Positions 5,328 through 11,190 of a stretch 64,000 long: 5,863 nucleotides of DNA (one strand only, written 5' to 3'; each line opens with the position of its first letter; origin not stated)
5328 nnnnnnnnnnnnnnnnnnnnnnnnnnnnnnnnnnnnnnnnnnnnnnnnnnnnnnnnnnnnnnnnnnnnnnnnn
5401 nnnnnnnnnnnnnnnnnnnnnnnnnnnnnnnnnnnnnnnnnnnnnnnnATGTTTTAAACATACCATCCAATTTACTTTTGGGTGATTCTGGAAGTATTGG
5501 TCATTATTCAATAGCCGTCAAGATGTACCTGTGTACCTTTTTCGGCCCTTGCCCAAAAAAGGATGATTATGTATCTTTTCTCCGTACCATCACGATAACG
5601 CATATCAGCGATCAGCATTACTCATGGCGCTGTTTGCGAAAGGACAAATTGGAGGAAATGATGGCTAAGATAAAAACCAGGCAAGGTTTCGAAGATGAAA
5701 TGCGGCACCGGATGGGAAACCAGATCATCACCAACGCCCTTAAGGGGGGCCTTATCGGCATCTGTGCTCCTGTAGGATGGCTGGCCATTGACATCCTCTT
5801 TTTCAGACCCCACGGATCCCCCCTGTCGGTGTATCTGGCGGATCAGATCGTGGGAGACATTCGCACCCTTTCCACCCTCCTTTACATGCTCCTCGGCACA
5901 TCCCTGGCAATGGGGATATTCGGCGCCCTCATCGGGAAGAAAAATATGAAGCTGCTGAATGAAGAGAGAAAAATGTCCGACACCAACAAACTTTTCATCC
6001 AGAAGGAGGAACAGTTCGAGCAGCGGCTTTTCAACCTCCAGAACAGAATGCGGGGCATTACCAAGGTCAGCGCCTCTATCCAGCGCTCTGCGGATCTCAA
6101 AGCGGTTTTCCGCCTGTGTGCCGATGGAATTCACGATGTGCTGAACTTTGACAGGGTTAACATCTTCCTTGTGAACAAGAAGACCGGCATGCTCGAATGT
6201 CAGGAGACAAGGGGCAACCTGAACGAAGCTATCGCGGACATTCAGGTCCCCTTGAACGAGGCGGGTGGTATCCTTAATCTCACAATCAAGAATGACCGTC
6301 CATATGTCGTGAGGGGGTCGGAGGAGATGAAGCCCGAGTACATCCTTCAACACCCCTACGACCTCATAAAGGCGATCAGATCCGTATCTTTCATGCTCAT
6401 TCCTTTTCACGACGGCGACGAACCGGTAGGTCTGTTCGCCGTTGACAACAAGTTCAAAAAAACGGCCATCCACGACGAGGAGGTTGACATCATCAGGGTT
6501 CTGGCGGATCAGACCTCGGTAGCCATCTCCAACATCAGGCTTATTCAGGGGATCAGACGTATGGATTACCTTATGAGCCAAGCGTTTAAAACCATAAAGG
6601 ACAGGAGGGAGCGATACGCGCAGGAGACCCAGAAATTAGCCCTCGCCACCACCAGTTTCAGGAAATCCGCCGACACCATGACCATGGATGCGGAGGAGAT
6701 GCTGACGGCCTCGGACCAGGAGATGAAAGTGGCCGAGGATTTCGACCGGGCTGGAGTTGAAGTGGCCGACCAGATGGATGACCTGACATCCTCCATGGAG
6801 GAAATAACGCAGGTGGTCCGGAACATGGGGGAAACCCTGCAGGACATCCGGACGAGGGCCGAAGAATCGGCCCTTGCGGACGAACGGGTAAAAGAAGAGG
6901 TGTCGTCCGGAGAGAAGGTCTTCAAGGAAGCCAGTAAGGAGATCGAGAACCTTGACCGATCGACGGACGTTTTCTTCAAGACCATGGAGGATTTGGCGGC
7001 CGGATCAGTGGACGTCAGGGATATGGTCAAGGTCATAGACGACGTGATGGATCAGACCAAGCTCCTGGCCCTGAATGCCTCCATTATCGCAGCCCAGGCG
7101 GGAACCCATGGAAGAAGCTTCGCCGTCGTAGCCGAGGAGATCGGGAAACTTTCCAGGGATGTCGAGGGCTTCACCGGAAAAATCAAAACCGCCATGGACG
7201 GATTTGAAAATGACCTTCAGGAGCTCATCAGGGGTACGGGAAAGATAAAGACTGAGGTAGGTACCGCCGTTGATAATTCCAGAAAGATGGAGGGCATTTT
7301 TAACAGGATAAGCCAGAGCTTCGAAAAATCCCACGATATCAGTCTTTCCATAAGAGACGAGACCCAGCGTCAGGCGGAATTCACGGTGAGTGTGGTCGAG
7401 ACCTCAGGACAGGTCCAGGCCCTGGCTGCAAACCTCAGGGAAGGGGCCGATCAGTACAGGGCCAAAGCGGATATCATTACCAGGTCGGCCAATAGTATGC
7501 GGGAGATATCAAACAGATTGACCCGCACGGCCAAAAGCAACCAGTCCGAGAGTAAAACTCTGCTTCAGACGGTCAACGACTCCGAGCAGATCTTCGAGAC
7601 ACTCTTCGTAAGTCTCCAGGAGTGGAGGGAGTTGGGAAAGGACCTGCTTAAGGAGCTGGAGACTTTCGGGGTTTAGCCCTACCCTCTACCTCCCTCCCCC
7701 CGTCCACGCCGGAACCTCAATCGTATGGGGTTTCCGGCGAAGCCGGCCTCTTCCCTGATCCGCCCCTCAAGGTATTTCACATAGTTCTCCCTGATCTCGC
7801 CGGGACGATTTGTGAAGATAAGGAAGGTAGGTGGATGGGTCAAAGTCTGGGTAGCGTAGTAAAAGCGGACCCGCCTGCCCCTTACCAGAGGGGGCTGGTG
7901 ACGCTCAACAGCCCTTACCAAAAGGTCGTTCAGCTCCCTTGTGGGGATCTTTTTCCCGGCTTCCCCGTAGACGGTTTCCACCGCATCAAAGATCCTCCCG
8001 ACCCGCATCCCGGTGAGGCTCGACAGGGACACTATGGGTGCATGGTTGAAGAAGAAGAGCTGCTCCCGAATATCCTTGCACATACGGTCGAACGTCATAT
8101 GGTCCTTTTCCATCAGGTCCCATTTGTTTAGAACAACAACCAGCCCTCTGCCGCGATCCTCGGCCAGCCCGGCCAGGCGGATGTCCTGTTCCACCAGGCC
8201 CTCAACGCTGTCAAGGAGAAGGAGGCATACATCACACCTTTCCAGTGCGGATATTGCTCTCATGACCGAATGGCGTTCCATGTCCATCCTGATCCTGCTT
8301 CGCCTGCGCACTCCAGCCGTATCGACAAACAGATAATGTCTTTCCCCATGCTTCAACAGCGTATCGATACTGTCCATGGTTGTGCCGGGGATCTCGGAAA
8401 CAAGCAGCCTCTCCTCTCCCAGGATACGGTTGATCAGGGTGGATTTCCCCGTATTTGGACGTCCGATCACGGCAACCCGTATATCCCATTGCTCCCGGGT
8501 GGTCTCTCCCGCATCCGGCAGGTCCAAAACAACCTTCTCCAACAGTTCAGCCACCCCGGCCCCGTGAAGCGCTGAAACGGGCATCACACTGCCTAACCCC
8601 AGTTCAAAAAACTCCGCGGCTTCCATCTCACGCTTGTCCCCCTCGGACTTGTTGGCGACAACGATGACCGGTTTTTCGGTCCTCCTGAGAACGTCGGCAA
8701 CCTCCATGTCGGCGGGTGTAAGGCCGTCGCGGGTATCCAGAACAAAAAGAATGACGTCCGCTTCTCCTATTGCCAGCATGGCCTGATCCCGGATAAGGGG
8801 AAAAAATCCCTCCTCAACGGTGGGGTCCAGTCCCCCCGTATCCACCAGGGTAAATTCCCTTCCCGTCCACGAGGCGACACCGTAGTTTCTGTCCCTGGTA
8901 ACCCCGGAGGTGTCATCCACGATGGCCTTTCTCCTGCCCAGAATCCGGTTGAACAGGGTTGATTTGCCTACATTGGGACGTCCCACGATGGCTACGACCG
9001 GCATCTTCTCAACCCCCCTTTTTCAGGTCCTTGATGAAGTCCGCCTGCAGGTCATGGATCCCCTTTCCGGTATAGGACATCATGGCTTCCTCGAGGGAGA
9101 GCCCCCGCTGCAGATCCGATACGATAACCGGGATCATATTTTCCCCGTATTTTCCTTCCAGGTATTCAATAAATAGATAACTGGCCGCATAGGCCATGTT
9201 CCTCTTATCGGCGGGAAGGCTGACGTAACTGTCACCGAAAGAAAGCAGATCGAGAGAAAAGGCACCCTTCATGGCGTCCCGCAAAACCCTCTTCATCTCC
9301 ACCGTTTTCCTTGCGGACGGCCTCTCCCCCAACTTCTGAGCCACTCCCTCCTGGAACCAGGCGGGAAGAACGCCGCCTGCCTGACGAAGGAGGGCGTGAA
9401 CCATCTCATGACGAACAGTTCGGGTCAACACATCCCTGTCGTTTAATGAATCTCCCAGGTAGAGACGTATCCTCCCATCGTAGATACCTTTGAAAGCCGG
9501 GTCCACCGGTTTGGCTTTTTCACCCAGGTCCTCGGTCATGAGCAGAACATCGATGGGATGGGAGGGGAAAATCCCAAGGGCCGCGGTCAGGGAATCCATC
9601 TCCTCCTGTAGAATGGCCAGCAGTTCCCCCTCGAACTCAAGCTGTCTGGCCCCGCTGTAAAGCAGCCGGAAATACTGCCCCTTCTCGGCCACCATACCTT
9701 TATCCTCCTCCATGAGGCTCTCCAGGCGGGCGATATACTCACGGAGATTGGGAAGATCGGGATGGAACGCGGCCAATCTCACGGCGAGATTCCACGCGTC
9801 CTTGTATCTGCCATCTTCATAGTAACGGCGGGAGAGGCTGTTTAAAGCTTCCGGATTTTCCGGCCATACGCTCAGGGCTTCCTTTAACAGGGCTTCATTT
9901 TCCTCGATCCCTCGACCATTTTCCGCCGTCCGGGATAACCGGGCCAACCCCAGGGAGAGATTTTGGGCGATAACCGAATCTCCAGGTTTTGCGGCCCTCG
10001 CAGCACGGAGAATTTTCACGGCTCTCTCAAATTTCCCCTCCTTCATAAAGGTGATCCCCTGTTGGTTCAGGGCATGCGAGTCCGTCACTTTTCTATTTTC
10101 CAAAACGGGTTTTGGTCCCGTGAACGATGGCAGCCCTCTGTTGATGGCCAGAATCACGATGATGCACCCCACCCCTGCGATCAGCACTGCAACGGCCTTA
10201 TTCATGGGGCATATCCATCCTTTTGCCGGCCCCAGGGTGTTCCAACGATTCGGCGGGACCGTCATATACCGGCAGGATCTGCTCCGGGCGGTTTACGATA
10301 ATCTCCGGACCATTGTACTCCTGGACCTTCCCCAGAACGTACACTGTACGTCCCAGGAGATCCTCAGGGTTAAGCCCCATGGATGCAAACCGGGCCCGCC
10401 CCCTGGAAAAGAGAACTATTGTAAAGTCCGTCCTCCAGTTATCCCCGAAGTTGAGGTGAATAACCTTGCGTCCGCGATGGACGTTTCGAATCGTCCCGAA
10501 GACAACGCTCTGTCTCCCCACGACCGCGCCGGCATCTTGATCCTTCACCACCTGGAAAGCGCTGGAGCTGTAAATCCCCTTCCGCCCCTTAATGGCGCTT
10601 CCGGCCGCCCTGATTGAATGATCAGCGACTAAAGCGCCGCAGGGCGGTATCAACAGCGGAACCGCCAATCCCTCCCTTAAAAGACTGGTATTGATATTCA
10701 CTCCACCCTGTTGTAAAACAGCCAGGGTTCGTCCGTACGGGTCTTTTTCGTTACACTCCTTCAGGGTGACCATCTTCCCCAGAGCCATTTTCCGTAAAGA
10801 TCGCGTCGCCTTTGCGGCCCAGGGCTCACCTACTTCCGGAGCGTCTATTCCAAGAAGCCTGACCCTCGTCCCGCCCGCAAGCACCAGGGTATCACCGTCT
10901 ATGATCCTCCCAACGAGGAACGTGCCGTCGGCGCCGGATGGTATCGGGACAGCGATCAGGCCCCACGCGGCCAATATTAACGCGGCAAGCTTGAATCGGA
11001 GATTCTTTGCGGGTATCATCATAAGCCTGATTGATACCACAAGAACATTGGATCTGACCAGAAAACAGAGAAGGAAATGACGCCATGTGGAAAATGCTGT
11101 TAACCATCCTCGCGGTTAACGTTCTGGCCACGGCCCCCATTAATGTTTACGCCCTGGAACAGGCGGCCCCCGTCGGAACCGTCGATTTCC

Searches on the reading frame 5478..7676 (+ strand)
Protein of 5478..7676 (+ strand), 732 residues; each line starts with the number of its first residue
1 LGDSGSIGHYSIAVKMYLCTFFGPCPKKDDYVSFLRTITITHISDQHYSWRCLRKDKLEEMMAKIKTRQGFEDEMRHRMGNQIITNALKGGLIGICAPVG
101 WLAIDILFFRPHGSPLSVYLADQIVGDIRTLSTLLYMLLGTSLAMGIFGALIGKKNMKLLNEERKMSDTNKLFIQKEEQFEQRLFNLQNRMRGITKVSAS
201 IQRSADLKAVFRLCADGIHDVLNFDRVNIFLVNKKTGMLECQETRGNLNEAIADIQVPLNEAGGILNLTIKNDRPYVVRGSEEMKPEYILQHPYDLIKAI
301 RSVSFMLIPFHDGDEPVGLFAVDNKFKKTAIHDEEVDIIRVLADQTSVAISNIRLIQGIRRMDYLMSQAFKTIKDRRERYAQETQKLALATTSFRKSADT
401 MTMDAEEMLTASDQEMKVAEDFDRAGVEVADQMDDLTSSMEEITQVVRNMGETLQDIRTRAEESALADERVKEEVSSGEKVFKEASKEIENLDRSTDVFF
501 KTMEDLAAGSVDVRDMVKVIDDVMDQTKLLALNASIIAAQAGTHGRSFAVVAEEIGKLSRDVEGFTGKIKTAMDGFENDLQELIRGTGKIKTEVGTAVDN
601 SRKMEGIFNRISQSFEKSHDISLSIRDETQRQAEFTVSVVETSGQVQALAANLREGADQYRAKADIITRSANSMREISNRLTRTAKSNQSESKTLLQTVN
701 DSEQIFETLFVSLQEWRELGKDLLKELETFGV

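Call 18: search_protein_families(library=pfam, proteins=[window:5478-7676:+], max_evalue=0.00001)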
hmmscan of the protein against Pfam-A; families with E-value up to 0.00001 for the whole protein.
window:5478-7676:+ (732 aa): 3 families
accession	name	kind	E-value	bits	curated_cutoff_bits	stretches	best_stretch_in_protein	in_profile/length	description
PF00015.26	MCPsignal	-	1.2e-22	81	34.6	1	483-646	5-168/172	Methyl-accepting chemotaxis protein (MCP) signalling domain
PF01590.32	GAF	-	2.5e-10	41.4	22.4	1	206-350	1-133/133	GAF domain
PF13185.12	GAF_2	-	9.8e-06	26.3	28.6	0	205-350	2-135/136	GAF domain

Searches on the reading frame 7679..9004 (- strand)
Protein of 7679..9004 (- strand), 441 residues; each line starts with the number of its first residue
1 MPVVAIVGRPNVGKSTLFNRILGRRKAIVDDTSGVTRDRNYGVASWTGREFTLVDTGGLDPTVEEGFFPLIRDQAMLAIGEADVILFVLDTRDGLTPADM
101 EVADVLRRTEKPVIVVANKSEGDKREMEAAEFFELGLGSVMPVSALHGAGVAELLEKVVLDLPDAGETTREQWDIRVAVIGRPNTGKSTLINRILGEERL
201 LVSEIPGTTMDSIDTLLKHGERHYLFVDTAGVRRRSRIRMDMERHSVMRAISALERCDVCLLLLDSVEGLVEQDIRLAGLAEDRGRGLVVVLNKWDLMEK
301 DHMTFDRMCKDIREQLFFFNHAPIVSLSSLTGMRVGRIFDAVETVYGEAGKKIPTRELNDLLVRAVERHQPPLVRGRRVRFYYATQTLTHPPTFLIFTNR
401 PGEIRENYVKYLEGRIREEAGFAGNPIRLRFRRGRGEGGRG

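Call 18: search_protein_families(library=pfam, proteins=[window:7679-9004:-], max_evalue=0.00001)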
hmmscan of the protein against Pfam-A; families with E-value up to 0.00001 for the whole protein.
window:7679-9004:- (441 aa): 8 families
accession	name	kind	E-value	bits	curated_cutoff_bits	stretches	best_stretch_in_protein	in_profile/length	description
PF01926.29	MMR_HSR1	-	5.5e-59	197.6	21.9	2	4-119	2-113/113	50S ribosome-binding GTPase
PF14714.11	KH_dom-like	-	5.6e-29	100.7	27.3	1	352-432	1-81/81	KH-domain-like of EngA bacterial GTPase enzymes, C-terminal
PF02421.24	FeoB_N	-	2.6e-27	95.7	27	2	176-316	2-134/156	Ferrous iron transport protein B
PF00009.33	GTP_EFTU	-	7.5e-25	88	26.5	2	176-344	5-184/188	Elongation factor Tu GTP binding domain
PF00350.29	Dynamin_N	-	9.5e-16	58.7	27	0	177-208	1-32/168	Dynamin family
PF04548.22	AIG1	-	7.7e-11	42.1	27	1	5-108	4-109/212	AIG1 family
PF03193.22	RsgA_GTPase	-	4.6e-09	36.8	30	0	4-34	109-139/174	RsgA GTPase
PF00005.33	ABC_tran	-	8.6e-06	26.8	25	0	3-27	13-37/137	ABC transporter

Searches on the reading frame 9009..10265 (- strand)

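Call 18: search_protein_families(library=pfam, proteins=[window:9009-10265:-], max_evalue=0.00001)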
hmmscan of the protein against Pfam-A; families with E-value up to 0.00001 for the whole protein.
window:9009-10265:- (418 aa): 4 families
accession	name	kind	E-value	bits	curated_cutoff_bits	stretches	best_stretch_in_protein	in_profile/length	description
PF13485.12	Peptidase_MA_2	-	3.2e-09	37.3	32.4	1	281-410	67-195/201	Peptidase MA superfamily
PF14559.12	TPR_19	-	3.4e-08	34.1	25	0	125-175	12-62/68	Tetratricopeptide repeat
PF13428.12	TPR_14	-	1.2e-06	29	23.5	0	70-103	8-41/44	Tetratricopeptide repeat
PF13432.12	TPR_16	-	3.1e-06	28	32.7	0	124-165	17-57/65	Tetratricopeptide repeat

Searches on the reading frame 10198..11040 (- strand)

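Call 18: search_protein_families(library=pfam, proteins=[window:10198-11040:-], max_evalue=0.00001)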
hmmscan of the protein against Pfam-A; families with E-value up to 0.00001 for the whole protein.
window:10198-11040:- (280 aa): 1 family
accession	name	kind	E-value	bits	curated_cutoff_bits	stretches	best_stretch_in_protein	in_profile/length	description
PF00565.23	SNase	-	1.9e-12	48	21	1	59-130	1-78/107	Staphylococcal nuclease homologue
